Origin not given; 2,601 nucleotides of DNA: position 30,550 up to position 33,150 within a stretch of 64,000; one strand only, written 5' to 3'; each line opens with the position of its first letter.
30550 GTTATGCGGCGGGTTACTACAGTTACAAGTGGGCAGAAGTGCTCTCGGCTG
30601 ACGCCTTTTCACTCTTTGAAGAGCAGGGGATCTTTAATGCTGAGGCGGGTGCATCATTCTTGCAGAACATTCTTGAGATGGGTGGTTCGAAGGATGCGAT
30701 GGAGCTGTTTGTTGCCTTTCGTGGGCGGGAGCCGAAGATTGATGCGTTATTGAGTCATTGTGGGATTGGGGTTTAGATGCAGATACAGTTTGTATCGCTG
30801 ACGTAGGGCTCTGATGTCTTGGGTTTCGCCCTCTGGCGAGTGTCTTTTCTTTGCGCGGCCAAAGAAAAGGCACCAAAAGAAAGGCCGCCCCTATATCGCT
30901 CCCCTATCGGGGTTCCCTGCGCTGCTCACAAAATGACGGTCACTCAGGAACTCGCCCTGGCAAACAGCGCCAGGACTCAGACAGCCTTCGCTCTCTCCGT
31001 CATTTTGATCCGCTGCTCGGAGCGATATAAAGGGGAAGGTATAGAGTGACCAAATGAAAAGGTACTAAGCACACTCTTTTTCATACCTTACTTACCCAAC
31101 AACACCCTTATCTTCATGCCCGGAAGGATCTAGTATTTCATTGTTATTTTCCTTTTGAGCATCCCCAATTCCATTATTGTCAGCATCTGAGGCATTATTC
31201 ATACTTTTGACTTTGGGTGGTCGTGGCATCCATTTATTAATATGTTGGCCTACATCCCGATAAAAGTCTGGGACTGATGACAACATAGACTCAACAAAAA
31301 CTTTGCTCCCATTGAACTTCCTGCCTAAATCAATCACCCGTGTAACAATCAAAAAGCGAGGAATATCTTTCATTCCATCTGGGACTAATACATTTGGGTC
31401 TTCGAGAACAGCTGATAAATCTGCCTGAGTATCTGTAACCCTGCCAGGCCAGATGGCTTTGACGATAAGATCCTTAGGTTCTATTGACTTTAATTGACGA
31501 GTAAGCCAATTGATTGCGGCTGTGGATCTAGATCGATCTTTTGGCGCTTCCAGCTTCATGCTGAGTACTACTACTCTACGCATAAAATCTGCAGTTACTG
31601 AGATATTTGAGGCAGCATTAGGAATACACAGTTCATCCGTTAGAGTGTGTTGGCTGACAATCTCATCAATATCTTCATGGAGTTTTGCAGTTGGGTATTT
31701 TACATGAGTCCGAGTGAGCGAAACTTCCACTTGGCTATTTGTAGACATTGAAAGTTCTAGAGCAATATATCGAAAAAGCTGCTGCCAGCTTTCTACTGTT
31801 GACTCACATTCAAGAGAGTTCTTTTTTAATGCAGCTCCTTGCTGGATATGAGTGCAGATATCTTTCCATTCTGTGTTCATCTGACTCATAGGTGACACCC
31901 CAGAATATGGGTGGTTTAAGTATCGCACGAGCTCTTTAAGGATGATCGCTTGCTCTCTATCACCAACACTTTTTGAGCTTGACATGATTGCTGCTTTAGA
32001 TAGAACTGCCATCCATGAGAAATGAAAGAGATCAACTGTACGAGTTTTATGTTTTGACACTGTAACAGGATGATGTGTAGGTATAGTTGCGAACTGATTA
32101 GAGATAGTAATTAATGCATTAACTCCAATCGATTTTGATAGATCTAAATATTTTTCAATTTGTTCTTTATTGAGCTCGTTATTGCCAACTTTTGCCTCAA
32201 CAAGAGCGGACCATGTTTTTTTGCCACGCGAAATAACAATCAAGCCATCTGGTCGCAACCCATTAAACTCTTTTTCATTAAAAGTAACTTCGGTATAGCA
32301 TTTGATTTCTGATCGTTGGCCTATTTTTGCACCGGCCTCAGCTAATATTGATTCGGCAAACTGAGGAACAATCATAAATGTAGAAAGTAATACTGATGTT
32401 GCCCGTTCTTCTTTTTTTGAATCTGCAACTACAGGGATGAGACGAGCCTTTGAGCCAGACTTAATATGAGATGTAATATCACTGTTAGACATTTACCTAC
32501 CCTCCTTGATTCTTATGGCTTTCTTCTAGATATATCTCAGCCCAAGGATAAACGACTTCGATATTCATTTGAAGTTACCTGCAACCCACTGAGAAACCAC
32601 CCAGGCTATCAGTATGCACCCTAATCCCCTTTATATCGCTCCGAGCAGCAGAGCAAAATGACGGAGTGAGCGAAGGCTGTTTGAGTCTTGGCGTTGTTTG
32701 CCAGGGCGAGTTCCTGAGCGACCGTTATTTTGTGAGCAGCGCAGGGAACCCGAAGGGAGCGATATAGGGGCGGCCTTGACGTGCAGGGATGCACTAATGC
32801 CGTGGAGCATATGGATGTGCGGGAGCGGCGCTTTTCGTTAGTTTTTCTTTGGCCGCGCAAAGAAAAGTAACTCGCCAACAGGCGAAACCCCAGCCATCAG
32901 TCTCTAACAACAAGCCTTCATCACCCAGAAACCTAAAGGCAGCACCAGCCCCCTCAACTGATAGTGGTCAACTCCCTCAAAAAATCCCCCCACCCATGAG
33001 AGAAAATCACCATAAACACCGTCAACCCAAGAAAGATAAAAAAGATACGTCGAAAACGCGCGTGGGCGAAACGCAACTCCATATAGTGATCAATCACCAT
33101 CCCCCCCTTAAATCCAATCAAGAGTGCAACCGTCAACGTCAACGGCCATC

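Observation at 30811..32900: AT-rich single-gene cassette (466-aa PD-(D/E)xK-like protein) bracketed by inverted repeats of about 230 and 280 bp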

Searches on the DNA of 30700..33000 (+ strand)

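Call 49: search_dna_similar(query=window:30785-31040:+, collection=plasmids, mode=distant, max_evalue=0.01, max_rows=15)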
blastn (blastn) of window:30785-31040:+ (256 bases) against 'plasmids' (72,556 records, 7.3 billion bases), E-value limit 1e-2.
Records with a match: 7; places in all: 8; records where one place covers at least 80% of the query: 0.
Best place of each record, by identity: 90-95% 1; 80-90% 6.
By first word of the organism name: Pasteurella 3; Pseudoalteromonas 2; Aeromonas 1; Ralstonia 1.
By predicted mobility (MOB-suite, as given by PLSDB): non-mobilizable 7.
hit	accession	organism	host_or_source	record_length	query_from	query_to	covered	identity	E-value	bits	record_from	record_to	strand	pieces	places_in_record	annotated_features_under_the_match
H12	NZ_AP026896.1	Aeromonas caviae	Microbe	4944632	53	107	21%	90.9%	1e-11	78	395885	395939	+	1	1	none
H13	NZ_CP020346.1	Pasteurella multocida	Oryctolagus cuniculus,lung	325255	56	101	18%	87.0%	1e-5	57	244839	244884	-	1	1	none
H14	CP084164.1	Pasteurella multocida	rabbit,mixed culture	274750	56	101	18%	87.0%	1e-5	57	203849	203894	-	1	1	none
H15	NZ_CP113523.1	Pasteurella multocida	rabbit,mixed culture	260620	56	101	18%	87.0%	1e-5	57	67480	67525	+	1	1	none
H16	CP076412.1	Ralstonia wenshanensis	soil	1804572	60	106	18%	83.3%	5e-3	48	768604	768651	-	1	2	none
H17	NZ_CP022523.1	Pseudoalteromonas sp. NC201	pure culture,sea water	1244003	53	98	18%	84.8%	4e-4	53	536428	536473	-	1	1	none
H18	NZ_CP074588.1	Pseudoalteromonas piscicida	mixed culture,water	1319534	53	98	18%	84.8%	4e-4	53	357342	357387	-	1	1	none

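Call 50: get_annotated_region(hit=H12, flank=3000)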
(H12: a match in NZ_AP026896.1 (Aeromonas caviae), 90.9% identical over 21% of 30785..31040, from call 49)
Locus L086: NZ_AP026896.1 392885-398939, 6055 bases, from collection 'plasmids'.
description: Aeromonas caviae strain KAM479 plasmid pKAM479_3, complete sequence
organism: Aeromonas caviae (NCBI taxid 648)
taxonomy: Bacteria; Pseudomonadota; Gammaproteobacteria; Aeromonadales; Aeromonadaceae; Aeromonas; Aeromonas caviae
host: -; source: Microbe; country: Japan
typing (MOB-suite, as given by PLSDB): non-mobilizable
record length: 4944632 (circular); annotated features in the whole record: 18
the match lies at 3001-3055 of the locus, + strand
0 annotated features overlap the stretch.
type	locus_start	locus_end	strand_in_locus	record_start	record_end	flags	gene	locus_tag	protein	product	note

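Call 51: get_annotated_region(hit=H13, flank=3000)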
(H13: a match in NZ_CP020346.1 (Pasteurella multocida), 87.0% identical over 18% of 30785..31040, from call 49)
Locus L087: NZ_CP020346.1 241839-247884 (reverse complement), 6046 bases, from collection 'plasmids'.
description: Pasteurella multocida subsp. multocida strain CIRMBP-0884 plasmid unnamed, complete sequence
organism: Pasteurella multocida (NCBI taxid 44283)
taxonomy: Bacteria; Pseudomonadota; Gammaproteobacteria; Pasteurellales; Pasteurellaceae; Pasteurella; Pasteurella multocida
host: -; source: Oryctolagus cuniculus,lung; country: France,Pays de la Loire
typing (MOB-suite, as given by PLSDB): non-mobilizable
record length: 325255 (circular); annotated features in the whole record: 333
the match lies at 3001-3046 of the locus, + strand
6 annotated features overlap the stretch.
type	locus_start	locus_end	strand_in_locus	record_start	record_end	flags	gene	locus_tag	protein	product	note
CDS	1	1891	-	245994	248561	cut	clpB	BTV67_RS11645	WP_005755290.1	ATP-dependent chaperone ClpB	GO:0042026 - protein refolding [Evidence IEA]; GO:0009408 - response to heat [Evidence IEA]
CDS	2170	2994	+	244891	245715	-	dapF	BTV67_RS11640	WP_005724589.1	diaminopimelate epimerase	GO:0009089 - lysine biosynthetic process via diaminopimelate [Evidence IEA]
CDS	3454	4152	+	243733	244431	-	-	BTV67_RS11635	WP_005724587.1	DUF484 domain-containing protein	-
CDS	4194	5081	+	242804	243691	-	xerC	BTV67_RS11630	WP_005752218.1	tyrosine recombinase XerC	GO:0006310 - DNA recombination [Evidence IEA]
CDS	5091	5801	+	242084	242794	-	-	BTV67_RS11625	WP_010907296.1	HAD-IA family hydrolase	GO:0008152 - metabolic process [Evidence IEA]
CDS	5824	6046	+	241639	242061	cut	-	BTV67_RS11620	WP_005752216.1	nuclear transport factor 2 family protein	-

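Call 56: search_rna_families(source=window, start=30700, end=33000, threshold=evalue, max_evalue=10)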
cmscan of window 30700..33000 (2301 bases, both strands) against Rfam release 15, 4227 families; matches with E-value up to 10: 2.
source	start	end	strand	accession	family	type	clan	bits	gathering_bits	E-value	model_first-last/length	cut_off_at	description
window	31662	31730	-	RF02153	NBR2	Gene; lncRNA;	-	19.4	40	9.9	1-63/63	no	Neighbour of BRCA1 gene 2 converved region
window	30783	30851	+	RF01489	sbrA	Gene; sRNA;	-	16.1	45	6.7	1-71/71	no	Listeria sRNA sbrA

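Call 57: search_dna_similar(query=L086:2960-3215:+, collection=plasmids, mode=distant, max_evalue=0.001, max_rows=40)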
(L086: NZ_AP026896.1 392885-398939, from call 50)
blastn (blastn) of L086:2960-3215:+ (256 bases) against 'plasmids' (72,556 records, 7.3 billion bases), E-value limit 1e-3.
Records with a match: 15; places in all: 21; records where one place covers at least 80% of the query: 1.
Best place of each record, by identity: >=99% 1; 90-95% 3; 80-90% 11.
By first word of the organism name: Burkholderia 7; Pasteurella 3; Pseudoalteromonas 2; Ralstonia 2; Aeromonas 1.
By predicted mobility (MOB-suite, as given by PLSDB): non-mobilizable 15.
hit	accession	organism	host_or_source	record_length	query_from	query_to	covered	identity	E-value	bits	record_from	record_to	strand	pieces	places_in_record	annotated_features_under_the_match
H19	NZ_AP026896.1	Aeromonas caviae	Microbe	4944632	1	256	100%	100.0%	7e-128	462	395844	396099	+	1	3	none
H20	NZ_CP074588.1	Pseudoalteromonas piscicida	mixed culture,water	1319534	42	97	22%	82.5%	4e-4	52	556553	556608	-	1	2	none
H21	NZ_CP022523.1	Pseudoalteromonas sp. NC201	pure culture,sea water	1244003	42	97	22%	82.1%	1e-5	57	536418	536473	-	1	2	none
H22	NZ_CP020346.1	Pasteurella multocida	Oryctolagus cuniculus,lung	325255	45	95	20%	90.2%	2e-9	71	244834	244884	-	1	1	none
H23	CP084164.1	Pasteurella multocida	rabbit,mixed culture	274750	45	95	20%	90.2%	2e-9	71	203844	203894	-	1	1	none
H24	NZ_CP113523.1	Pasteurella multocida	rabbit,mixed culture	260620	45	95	20%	90.2%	2e-9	71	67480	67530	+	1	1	none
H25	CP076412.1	Ralstonia wenshanensis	soil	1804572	42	90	19%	85.7%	1e-5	58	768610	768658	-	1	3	none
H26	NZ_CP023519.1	Burkholderia cepacia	Onion,onion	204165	45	90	18%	87.0%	1e-4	54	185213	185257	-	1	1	none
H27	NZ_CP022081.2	Burkholderia cepacia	Environment,plant derived food stuff, ...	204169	45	90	18%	87.0%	1e-4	54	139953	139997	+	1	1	none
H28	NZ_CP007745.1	Burkholderia cepacia ATCC 25416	Plant derived food stuff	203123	45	90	18%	87.0%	1e-4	54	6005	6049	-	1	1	none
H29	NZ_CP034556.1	Burkholderia cepacia ATCC 25416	single cell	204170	45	90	18%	87.0%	1e-4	54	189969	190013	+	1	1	none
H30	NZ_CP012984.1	Burkholderia cepacia ATCC 25416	Allium cepa (onion),microbe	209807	45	90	18%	87.0%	1e-4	54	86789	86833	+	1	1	none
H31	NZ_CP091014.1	Burkholderia cenocepacia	-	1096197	45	90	18%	87.0%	1e-4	54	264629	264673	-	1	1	none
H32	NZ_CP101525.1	Burkholderia arboris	mixed culture,soil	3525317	45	90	18%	87.0%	1e-4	54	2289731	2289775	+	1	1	none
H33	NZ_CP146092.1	Ralstonia sp. RRA.1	-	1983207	48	90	17%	86.0%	4e-4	52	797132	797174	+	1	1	none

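Call 58: search_dna_similar(query=window:30811-31040:+, collection=ecoli_genomes, mode=distant, max_evalue=0.01, max_rows=10)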
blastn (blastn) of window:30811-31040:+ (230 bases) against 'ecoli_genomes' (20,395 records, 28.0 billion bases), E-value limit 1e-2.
No match.

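Call 61: get_annotated_region(hit=H25, flank=8000)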
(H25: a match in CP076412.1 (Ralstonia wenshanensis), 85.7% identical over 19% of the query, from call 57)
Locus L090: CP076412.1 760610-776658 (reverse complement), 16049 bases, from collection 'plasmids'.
description: Ralstonia wenshanensis strain 56D2 plasmid p56D2, complete sequence
organism: Ralstonia wenshanensis (NCBI taxid 2842456)
taxonomy: Bacteria; Pseudomonadota; Betaproteobacteria; Burkholderiales; Burkholderiaceae; Ralstonia; Ralstonia wenshanensis
host: -; source: soil; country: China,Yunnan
typing (MOB-suite, as given by PLSDB): non-mobilizable
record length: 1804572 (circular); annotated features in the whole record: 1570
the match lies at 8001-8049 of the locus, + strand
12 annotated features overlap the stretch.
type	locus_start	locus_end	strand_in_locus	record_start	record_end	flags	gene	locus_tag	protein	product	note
CDS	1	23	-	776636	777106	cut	-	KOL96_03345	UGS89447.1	DUF1854 domain-containing protein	-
CDS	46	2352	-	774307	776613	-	-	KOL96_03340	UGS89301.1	ABC transporter ATP-binding protein/permease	-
CDS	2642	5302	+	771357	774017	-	cphA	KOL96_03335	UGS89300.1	cyanophycin synthetase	-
CDS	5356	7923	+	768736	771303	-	cphA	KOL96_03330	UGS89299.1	cyanophycin synthetase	-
CDS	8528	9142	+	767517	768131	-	-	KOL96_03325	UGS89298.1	flavin reductase family protein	-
CDS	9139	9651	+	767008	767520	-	-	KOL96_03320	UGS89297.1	GNAT family N-acetyltransferase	-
CDS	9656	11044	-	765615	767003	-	-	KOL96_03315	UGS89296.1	amidohydrolase family protein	-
CDS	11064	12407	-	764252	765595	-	-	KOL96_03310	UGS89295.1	purine permease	-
CDS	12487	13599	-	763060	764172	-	-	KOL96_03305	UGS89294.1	GTP-binding protein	-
CDS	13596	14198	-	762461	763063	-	-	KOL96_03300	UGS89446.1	UbiX family flavin prenyltransferase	-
CDS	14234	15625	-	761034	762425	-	-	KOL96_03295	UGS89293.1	UbiD family decarboxylase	-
CDS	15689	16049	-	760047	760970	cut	-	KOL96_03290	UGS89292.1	amidohydrolase family protein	-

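Call 62: get_annotated_region(hit=H21, flank=8000)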
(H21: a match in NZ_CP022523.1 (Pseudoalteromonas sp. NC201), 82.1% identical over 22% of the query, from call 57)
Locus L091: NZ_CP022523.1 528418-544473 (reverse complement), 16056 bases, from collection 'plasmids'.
description: Pseudoalteromonas sp. NC201 plasmid pNC201, complete sequence
organism: Pseudoalteromonas sp. NC201 (NCBI taxid 1514074)
taxonomy: Bacteria; Pseudomonadota; Gammaproteobacteria; Alteromonadales; Pseudoalteromonadaceae; Pseudoalteromonas; Pseudoalteromonas sp. NC201
host: -; source: pure culture,sea water; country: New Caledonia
typing (MOB-suite, as given by PLSDB): non-mobilizable
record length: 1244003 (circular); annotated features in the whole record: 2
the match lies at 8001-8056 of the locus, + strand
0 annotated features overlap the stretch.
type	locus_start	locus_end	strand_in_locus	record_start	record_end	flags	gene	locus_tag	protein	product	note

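Call 63: get_annotated_region(hit=H28, flank=6000)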
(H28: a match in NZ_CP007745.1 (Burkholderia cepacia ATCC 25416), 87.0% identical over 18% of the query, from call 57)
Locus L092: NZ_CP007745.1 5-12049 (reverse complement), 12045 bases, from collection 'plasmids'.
description: Burkholderia cepacia ATCC 25416 plasmid unnamed, complete sequence
organism: Burkholderia cepacia ATCC 25416 (NCBI taxid 983594)
taxonomy: Bacteria; Pseudomonadota; Betaproteobacteria; Burkholderiales; Burkholderiaceae; Burkholderia; Burkholderia cepacia; Burkholderia cepacia ATCC 25416
host: -; source: Plant derived food stuff; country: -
typing (MOB-suite, as given by PLSDB): non-mobilizable; replicon rep_cluster_1398; mating-pair formation MPF_T
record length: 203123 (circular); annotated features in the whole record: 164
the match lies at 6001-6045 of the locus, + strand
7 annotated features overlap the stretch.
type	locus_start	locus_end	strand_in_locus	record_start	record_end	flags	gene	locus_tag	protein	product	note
CDS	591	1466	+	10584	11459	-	-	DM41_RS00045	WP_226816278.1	helix-turn-helix transcriptional regulator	GO:0006355 - regulation of DNA-templated transcription [Evidence IEA]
CDS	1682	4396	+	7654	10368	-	mdeB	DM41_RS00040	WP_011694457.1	alpha-ketoglutarate dehydrogenase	-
CDS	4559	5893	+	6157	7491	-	aceF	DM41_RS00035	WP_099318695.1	dihydrolipoyllysine-residue acetyltransferase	GO:0006086 - acetyl-CoA biosynthetic process from pyruvate [Evidence IEA]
CDS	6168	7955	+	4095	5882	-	lpdA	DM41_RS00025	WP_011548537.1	dihydrolipoyl dehydrogenase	GO:0045454 - cell redox homeostasis [Evidence IEA]; GO:0051068 - dihydrolipoamide metabolic process [Evidence IEA]; ...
CDS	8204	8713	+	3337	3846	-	-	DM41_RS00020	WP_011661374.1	Lrp/AsnC family transcriptional regulator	-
CDS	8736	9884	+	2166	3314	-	ribB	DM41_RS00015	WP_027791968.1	3,4-dihydroxy-2-butanone-4-phosphate synthase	-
CDS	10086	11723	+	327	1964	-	-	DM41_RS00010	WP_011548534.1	acyl-CoA synthetase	-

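Call 112: search_rna_families(sources=[L086, L087, L090, L091, L092, L004, L014], threshold=gathering)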
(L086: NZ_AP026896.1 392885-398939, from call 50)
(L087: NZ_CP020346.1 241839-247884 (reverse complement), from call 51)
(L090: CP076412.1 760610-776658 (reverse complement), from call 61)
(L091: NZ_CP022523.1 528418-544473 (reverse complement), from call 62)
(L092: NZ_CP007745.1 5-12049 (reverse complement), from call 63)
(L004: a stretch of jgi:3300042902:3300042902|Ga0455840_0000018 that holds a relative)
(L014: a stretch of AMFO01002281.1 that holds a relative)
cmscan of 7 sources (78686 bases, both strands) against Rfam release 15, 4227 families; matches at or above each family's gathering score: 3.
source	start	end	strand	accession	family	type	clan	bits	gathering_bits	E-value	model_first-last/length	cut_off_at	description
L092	5900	6011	-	RF02421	Bp1_684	Gene; sRNA;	-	118.8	44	2.1e-26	1-113/113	no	Burkholderia sRNA Bp1_Cand684_SIPHT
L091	8044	8207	-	RF01731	TwoAYGGAY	Cis-reg;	CL00106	56.7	43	1.4e-06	1-168/168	no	TwoAYGGAY RNA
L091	8470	8536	+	RF01731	TwoAYGGAY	Cis-reg;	CL00106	43.1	43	0.0016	45-113/168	no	TwoAYGGAY RNA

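Call 114: search_rna_families(source=L091, start=7900, end=8700, threshold=evalue, max_evalue=1, show_alignments=2)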
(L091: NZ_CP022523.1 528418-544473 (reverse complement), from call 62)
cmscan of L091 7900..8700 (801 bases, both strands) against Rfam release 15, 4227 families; matches with E-value up to 1: 2.
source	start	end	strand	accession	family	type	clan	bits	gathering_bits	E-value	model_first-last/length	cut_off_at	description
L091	8044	8207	-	RF01731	TwoAYGGAY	Cis-reg;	CL00106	56.7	43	1.4e-08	1-168/168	no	TwoAYGGAY RNA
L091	8470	8536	+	RF01731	TwoAYGGAY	Cis-reg;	CL00106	43.1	43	1.7e-05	45-113/168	no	TwoAYGGAY RNA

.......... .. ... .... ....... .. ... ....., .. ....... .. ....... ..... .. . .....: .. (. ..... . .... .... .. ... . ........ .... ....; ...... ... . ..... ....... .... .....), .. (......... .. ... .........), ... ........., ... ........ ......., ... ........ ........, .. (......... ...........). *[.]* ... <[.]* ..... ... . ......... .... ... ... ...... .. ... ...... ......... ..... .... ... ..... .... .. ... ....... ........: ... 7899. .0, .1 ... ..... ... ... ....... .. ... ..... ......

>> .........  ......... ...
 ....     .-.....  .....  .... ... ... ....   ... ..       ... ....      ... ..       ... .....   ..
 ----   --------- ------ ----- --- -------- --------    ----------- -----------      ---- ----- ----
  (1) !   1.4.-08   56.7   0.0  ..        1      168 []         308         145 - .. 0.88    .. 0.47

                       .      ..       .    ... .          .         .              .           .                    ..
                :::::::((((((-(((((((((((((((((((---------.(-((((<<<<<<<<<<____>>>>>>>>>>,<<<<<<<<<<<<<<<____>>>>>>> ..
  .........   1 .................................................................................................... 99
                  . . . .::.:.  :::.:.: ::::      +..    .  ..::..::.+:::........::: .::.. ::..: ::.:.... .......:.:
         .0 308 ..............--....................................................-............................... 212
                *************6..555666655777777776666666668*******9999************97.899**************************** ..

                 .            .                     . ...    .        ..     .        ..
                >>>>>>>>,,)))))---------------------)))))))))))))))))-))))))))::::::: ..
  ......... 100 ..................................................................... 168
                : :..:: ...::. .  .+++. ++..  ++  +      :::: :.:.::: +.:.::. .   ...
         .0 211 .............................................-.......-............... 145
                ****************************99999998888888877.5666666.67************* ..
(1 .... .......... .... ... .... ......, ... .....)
